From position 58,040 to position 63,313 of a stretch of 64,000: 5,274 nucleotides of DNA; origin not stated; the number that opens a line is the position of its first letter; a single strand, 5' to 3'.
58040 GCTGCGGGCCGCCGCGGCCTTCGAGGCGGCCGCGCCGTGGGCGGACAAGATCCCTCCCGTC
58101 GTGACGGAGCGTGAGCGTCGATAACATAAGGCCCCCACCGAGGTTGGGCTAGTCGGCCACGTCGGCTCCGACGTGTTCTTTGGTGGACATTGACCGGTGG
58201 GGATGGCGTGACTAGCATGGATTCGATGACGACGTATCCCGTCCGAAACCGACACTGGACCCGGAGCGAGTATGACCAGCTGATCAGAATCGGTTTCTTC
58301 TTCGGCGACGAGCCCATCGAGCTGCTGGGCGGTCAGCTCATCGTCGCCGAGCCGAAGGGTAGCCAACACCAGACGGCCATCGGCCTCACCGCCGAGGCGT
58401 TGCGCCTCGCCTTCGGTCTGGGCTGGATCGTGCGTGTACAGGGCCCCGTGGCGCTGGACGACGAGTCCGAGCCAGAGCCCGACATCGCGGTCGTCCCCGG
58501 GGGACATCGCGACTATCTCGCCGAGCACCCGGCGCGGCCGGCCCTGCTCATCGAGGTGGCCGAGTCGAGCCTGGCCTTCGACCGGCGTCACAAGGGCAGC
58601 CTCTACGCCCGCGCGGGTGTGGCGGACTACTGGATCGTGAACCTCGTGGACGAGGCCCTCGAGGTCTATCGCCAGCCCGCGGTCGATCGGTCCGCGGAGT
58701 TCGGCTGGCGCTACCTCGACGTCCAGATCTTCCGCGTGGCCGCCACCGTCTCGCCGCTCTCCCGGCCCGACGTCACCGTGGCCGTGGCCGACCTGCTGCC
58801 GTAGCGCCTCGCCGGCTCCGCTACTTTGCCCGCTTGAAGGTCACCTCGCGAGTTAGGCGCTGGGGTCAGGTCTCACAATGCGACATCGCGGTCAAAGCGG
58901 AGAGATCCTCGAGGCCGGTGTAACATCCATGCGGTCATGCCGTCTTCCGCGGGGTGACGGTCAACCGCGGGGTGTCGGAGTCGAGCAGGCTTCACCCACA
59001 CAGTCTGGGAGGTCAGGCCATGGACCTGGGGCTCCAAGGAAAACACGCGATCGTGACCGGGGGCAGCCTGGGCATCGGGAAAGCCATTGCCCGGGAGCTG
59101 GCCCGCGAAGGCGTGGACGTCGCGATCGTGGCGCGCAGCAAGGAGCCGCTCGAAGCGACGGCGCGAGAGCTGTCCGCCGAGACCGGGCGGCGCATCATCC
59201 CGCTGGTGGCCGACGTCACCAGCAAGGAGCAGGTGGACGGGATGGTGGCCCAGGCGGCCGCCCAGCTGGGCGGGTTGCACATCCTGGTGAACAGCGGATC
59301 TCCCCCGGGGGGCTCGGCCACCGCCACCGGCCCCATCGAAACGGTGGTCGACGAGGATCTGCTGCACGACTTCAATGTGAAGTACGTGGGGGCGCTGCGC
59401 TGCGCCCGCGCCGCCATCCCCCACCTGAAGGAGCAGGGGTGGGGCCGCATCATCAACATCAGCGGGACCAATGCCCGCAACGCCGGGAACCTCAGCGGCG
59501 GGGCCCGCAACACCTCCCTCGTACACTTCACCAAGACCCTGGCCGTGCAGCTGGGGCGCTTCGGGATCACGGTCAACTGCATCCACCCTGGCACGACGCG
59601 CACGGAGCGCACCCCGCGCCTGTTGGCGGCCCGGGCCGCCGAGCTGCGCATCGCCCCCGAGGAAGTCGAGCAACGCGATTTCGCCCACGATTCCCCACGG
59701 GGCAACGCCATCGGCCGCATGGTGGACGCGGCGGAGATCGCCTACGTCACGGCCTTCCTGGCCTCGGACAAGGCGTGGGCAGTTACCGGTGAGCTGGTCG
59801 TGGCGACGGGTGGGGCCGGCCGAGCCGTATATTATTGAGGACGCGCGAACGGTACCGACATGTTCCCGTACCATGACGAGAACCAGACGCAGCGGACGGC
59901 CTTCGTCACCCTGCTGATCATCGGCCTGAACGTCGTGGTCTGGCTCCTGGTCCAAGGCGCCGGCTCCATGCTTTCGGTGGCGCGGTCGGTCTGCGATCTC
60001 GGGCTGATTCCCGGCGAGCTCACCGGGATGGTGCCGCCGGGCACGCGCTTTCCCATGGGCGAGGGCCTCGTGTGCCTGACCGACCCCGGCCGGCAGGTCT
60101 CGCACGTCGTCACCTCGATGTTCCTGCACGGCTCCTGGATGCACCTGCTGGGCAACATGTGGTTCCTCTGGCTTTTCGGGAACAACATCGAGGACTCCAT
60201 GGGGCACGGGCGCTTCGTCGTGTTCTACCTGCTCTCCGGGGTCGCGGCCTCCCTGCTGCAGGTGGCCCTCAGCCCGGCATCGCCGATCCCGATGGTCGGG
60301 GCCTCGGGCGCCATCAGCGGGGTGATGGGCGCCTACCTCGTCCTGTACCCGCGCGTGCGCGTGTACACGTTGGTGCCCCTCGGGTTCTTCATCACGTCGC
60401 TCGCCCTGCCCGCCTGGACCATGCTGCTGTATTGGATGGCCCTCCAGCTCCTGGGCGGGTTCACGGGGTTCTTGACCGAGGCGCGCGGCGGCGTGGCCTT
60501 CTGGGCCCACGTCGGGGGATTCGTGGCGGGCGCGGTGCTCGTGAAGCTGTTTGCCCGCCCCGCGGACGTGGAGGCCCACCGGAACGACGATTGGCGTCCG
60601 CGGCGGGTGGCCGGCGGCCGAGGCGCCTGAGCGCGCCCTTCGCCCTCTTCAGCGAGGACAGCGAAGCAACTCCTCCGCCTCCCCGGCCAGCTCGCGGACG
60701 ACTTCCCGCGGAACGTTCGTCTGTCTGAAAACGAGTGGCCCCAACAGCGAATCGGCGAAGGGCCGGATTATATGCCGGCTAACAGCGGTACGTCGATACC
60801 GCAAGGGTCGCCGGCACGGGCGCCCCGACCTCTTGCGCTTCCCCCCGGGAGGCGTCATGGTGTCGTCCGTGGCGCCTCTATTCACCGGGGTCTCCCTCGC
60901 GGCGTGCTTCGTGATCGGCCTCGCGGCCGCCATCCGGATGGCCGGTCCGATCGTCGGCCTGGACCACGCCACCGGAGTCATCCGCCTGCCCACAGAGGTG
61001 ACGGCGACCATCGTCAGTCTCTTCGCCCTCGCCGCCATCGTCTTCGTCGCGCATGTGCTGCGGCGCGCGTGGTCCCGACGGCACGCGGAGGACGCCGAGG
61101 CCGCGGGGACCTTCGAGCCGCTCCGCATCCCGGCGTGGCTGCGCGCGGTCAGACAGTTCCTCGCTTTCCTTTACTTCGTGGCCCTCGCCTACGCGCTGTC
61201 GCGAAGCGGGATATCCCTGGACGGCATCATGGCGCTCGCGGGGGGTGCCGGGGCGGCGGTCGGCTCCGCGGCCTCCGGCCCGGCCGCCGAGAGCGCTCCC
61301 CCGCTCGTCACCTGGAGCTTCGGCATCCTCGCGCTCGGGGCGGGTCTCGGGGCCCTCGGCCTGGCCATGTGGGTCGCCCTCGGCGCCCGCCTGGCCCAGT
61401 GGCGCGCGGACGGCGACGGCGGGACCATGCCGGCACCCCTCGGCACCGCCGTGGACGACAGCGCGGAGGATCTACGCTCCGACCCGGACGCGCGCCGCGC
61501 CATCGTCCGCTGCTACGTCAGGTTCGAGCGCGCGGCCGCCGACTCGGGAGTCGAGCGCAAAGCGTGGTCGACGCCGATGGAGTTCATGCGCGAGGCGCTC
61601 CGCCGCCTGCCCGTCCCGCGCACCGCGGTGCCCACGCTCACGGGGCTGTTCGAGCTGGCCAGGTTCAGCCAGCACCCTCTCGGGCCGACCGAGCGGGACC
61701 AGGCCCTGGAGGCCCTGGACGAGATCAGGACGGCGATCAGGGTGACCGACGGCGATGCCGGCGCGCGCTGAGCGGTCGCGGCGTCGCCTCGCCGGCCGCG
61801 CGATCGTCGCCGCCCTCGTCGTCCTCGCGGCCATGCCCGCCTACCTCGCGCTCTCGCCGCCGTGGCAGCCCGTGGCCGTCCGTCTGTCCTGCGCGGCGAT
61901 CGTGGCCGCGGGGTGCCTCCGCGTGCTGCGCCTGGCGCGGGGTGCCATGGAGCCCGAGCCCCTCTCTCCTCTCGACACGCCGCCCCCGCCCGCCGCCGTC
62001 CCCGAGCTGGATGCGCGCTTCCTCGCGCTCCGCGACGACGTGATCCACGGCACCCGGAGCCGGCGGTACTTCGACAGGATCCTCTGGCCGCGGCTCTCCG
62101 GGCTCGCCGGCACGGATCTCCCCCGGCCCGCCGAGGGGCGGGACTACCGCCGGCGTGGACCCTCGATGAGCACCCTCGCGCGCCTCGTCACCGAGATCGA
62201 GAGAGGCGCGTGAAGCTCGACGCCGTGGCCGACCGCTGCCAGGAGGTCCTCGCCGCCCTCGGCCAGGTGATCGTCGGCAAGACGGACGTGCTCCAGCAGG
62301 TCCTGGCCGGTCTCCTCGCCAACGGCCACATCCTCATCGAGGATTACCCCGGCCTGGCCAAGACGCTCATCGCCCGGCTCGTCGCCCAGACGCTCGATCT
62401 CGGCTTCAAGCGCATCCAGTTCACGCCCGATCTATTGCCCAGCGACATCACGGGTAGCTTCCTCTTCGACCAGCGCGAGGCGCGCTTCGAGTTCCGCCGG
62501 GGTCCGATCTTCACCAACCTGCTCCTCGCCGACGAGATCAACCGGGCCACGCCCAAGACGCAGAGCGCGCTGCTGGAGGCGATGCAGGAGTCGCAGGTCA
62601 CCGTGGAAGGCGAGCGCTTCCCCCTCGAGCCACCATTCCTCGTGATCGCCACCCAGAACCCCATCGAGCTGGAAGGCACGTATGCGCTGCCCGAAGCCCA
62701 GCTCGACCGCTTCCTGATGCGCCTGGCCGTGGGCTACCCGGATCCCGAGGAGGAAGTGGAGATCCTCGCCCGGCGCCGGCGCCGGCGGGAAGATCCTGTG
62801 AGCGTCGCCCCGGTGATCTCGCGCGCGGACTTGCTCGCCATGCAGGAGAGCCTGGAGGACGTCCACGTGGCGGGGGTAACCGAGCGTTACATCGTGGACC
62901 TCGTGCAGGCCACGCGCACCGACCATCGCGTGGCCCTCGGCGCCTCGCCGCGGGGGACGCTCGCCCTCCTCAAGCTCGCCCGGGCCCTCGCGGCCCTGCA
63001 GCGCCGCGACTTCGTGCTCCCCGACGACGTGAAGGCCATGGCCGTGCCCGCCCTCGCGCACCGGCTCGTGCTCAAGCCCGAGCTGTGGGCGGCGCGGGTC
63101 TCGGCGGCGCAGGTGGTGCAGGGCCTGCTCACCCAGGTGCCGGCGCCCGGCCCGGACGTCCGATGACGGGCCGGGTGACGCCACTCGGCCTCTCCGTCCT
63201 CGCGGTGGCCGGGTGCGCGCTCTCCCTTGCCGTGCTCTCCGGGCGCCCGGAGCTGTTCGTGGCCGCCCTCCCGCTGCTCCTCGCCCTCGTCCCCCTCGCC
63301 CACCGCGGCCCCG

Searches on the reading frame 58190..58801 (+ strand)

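Call 25: search_protein_families(library=pfam, proteins=[window:58190-58801:+], max_evalue=0.00001)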
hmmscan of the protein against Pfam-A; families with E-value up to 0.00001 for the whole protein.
window:58190-58801:+ (204 aa): 1 family
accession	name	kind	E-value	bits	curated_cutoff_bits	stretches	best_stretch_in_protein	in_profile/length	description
PF05685.18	Uma2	-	1.6e-25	90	27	1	27-165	3-143/172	Putative restriction endonuclease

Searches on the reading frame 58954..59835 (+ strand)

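Call 25: search_protein_families(library=pfam, proteins=[window:58954-59835:+], max_evalue=0.00001)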
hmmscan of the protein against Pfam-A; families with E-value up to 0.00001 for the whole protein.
window:58954-59835:+ (294 aa): 3 families
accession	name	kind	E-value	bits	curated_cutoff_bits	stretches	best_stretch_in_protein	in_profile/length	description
PF13561.12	adh_short_C2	-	2.4e-42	145.6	27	1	40-287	7-234/236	Enoyl-(Acyl carrier protein) reductase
PF00106.31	adh_short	-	5.3e-42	143.9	26.6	1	30-222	1-189/195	short chain dehydrogenase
PF08659.16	KR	-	1.2e-07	32.2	22.6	1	33-146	4-115/180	KR domain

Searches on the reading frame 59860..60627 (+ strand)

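Call 25: search_protein_families(library=pfam, proteins=[window:59860-60627:+], max_evalue=0.00001)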
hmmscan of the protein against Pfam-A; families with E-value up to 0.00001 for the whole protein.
window:59860-60627:+ (256 aa): 1 family
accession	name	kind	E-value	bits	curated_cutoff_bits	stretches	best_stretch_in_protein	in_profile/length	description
PF01694.28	Rhomboid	-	4.8e-38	131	22.6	1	78-232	2-141/143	Rhomboid domain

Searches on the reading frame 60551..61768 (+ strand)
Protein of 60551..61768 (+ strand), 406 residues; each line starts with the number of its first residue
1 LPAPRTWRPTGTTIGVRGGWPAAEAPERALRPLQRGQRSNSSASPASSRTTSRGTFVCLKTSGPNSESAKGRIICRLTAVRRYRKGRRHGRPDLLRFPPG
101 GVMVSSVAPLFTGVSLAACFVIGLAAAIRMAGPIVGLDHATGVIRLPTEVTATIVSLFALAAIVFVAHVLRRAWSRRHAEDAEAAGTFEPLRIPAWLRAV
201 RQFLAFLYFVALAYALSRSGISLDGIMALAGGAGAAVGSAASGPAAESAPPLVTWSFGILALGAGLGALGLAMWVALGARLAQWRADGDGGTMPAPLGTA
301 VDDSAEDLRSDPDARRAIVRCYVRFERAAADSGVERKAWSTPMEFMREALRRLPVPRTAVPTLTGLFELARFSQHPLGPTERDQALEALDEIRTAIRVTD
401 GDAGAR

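Call 25: search_protein_families(library=pfam, proteins=[window:60551-61768:+], max_evalue=0.00001)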
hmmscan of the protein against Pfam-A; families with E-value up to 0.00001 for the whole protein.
window:60551-61768:+ (406 aa): 1 family
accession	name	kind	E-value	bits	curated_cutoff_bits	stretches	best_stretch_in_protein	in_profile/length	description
PF13559.11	DUF4129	-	1.4e-15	57.5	24.8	1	321-390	1-69/69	Domain of unknown function (DUF4129)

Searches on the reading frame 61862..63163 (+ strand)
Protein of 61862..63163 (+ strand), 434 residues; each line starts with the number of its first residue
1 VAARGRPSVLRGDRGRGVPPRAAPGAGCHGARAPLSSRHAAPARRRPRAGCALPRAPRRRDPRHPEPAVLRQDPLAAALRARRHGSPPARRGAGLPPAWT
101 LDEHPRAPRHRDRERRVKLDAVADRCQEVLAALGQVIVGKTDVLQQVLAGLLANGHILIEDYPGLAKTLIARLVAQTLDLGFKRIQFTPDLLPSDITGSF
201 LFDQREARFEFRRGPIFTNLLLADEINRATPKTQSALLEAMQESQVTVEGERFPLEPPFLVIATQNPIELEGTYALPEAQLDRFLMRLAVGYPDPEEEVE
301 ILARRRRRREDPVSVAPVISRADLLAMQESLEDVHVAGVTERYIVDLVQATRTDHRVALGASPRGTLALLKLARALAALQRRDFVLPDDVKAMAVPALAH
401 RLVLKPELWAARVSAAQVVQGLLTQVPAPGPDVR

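Call 50: search_protein_families(library=pfam, proteins=[window:61862-63163:+], max_evalue=0.001)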
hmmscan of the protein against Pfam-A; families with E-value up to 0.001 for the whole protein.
window:61862-63163:+ (434 aa): 5 families
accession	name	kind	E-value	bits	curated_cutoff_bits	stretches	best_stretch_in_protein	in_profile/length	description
PF07726.17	AAA_3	-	4.8e-64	214.6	27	1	156-286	1-131/131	ATPase family associated with various cellular activities (AAA)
PF17863.7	AAA_lid_2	-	9.9e-24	83.3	22.7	1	349-420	1-72/74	AAA lid domain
PF07728.20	AAA_5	-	2.6e-09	37.6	22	1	163-284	8-139/139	AAA domain (dynein-related subfamily)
PF20030.5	bpMoxR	-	4.1e-08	33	27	1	125-328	2-204/205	MoxR domain in the MoxR-vWA-beta-propeller ternary systems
PF00004.35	AAA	-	0.00015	22.7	21.2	1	163-289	7-128/131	ATPase family associated with various cellular activities (AAA)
